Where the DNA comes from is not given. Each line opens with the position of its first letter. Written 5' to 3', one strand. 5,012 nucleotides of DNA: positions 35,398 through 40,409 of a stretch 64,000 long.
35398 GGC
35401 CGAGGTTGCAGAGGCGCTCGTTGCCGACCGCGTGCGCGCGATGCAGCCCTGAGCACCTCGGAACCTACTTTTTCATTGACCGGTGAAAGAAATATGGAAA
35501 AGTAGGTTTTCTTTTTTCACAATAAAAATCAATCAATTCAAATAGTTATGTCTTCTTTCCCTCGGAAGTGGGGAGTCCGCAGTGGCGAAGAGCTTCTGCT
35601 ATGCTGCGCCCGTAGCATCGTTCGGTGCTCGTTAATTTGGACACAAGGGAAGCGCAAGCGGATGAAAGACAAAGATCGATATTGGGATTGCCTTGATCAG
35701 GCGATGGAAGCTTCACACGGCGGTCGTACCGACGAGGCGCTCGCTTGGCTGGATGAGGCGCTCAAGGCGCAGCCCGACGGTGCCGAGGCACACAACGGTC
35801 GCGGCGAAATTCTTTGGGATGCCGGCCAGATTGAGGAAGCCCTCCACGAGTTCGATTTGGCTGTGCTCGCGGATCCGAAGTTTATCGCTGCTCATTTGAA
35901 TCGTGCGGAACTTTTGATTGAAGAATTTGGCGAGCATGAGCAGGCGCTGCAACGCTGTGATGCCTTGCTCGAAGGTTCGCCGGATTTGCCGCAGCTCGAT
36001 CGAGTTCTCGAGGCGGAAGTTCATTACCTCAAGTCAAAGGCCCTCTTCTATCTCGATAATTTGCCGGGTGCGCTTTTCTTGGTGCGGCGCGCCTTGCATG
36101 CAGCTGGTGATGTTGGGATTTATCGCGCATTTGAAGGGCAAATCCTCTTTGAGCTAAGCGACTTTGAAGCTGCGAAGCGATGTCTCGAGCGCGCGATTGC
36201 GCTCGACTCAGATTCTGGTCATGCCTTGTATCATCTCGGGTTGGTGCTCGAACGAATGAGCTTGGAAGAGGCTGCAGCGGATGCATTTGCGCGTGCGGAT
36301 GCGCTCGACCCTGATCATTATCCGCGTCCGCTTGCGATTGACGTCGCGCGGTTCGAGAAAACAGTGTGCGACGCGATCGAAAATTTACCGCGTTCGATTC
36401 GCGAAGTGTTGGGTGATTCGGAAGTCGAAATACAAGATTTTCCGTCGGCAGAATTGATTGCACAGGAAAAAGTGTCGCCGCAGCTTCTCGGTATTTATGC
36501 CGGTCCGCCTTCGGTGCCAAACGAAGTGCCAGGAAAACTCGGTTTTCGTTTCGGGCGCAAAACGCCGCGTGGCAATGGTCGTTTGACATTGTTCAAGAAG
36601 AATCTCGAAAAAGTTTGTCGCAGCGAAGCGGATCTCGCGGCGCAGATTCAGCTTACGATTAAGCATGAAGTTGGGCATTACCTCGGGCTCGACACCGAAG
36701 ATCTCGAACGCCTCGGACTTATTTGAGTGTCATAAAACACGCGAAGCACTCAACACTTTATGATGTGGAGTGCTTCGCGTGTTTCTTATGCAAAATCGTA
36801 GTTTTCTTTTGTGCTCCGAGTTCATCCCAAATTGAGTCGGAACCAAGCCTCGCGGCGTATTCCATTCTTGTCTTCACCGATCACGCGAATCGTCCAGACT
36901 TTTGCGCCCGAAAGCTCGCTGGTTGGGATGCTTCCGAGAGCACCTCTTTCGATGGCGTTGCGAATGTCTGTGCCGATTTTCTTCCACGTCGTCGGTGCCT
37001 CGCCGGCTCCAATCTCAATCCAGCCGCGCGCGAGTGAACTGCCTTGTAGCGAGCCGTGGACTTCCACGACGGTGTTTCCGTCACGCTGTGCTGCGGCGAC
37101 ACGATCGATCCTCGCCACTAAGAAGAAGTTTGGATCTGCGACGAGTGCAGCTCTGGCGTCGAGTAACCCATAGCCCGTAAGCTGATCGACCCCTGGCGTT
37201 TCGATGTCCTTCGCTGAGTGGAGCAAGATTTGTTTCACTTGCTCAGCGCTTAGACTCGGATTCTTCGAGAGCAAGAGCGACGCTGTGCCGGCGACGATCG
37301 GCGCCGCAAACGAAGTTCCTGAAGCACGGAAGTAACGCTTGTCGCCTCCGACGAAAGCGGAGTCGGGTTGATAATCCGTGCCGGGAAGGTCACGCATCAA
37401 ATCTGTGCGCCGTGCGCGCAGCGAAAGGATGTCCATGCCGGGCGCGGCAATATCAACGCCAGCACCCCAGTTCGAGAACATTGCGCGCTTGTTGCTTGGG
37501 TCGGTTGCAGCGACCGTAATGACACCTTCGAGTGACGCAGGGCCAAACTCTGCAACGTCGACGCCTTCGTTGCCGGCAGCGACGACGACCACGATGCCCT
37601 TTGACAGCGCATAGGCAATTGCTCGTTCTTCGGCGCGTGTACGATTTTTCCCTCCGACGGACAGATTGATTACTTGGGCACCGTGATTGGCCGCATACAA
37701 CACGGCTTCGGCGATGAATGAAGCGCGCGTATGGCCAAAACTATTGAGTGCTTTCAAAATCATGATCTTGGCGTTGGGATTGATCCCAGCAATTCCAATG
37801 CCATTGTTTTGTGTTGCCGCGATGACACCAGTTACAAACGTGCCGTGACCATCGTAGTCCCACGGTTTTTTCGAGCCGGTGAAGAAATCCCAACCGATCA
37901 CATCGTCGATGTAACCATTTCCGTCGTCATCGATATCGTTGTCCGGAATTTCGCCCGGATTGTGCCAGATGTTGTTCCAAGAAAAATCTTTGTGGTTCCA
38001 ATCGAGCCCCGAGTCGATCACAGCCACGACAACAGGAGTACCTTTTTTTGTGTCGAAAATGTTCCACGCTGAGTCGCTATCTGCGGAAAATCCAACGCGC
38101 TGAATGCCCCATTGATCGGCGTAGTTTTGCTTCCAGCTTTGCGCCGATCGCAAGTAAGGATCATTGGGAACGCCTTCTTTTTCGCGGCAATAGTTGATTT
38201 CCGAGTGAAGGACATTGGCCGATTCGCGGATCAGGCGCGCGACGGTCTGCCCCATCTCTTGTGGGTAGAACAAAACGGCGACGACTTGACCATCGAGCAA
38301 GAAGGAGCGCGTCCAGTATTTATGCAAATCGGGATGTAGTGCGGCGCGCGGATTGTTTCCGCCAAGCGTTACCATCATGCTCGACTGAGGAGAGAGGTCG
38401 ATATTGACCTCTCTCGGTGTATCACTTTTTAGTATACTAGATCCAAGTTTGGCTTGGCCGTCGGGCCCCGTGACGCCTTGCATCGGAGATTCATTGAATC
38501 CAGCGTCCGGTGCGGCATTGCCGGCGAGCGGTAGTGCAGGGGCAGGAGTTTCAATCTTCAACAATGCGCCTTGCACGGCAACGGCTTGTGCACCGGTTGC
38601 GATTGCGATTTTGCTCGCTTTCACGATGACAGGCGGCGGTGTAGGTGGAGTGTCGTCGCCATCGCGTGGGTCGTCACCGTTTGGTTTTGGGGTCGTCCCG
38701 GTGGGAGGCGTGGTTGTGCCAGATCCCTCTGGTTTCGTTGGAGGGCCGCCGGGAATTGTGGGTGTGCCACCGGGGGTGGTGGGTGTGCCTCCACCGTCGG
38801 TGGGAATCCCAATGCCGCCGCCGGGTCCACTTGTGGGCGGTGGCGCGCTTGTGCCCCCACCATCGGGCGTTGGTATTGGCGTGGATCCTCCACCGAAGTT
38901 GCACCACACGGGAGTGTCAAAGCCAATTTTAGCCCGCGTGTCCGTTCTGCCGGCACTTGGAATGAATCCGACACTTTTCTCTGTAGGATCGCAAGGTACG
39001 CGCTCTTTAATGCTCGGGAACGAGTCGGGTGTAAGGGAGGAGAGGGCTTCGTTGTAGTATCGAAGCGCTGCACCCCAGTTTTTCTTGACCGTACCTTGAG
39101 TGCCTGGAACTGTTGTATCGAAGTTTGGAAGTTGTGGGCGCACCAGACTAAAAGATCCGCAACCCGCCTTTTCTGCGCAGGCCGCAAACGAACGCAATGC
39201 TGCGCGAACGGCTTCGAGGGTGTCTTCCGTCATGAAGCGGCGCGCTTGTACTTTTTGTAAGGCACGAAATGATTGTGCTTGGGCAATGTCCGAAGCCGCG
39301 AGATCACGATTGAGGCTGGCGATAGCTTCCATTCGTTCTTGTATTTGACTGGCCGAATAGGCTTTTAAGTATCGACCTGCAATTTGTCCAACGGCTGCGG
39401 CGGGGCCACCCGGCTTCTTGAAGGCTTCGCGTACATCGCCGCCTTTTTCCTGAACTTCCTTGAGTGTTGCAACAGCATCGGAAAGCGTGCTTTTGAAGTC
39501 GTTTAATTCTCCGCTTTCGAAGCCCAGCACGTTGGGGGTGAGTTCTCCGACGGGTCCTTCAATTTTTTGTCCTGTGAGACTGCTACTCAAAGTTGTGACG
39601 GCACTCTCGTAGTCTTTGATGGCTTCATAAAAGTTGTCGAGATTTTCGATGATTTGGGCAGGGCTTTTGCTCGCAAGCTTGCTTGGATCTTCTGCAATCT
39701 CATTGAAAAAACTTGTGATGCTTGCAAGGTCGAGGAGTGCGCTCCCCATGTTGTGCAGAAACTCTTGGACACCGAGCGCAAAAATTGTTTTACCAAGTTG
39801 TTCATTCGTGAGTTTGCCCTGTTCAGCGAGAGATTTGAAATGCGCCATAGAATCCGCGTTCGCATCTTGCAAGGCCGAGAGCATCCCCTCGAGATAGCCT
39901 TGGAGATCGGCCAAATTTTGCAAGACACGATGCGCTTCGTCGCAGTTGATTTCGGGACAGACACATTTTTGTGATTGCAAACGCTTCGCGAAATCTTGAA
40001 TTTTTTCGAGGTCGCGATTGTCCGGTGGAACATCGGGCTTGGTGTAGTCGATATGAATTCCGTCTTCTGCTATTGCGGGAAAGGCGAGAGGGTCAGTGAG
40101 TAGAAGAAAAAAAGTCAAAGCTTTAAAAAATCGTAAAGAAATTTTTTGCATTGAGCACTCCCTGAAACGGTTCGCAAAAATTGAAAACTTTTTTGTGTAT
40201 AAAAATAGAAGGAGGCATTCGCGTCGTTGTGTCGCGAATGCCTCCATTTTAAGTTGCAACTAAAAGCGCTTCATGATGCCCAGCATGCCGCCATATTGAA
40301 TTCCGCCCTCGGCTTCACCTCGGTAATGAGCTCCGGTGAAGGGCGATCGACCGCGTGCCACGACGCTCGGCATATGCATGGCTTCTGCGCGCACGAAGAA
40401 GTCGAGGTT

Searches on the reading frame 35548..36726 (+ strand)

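Call 42: search_protein_families(library=pfam, proteins=[window:35548-36726:+], max_evalue=0.00001)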
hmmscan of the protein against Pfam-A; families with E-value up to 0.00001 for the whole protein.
window:35548-36726:+ (392 aa): 10 families
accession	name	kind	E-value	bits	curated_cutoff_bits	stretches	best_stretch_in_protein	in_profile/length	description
PF13432.12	TPR_16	-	4.2e-18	65.9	32.7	2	49-109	1-61/65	Tetratricopeptide repeat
PF13414.12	TPR_11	-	2.5e-17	62.7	26.8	2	59-93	8-42/42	TPR repeat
PF07719.23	TPR_2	-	1.8e-15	56.1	27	0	79-111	1-33/34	Tetratricopeptide repeat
PF13181.12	TPR_8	-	4.2e-14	51.9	25.7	0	197-222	8-33/34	Tetratricopeptide repeat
PF06262.17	Zincin_1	-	4.3e-14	52.7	22.4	1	292-390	5-96/97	Zincin-like metallopeptidase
PF00515.34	TPR_1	-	2e-12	46.8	27.8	0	197-222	8-33/34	Tetratricopeptide repeat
PF14559.12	TPR_19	-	4.2e-11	43.5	25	1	59-116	5-62/68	Tetratricopeptide repeat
PF13428.12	TPR_14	-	3.4e-09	36.9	23.5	0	58-87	14-43/44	Tetratricopeptide repeat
PF13431.12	TPR_17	-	1.8e-08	34.4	24.4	0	68-99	2-33/34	Tetratricopeptide repeat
PF13424.12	TPR_12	-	1.5e-06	28.7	30.1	0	59-101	17-67/77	Tetratricopeptide repeat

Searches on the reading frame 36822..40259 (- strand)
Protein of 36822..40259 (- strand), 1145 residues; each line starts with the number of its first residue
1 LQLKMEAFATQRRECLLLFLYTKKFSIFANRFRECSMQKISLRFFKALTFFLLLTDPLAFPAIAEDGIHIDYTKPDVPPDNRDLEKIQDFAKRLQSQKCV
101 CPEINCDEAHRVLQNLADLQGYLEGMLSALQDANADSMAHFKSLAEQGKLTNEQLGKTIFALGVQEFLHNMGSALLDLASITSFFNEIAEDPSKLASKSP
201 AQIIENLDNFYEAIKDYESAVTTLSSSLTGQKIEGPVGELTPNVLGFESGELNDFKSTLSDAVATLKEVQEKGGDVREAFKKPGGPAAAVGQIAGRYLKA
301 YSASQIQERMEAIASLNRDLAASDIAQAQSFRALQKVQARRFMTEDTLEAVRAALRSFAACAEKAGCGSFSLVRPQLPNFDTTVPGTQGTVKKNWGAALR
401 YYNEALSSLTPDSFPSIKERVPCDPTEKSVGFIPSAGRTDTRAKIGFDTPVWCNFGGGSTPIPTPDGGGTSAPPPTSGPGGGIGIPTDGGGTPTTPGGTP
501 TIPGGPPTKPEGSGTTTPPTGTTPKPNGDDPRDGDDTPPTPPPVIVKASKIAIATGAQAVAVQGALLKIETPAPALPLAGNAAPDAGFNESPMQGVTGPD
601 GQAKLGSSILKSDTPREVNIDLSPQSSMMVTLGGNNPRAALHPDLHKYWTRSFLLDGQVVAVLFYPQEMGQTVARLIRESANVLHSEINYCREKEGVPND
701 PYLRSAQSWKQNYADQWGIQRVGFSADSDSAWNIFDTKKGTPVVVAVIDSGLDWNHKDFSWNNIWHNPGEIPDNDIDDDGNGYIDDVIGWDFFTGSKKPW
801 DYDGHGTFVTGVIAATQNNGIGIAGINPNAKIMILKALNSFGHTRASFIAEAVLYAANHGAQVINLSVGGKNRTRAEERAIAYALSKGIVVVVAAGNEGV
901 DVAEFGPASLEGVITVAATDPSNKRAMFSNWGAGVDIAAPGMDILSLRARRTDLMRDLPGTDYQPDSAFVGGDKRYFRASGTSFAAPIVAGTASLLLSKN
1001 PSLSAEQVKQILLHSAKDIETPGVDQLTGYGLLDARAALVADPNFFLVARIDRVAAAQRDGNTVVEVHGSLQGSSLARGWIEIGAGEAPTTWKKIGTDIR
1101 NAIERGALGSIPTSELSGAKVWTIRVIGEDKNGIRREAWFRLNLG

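Call 42: search_protein_families(library=pfam, proteins=[window:36822-40259:-], max_evalue=0.00001)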
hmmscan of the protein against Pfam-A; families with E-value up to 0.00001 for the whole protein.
window:36822-40259:- (1145 aa): 1 family
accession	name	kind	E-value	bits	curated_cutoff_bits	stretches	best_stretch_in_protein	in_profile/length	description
PF00082.27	Peptidase_S8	-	9.1e-55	186.4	21.8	1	741-1031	2-288/288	Subtilase family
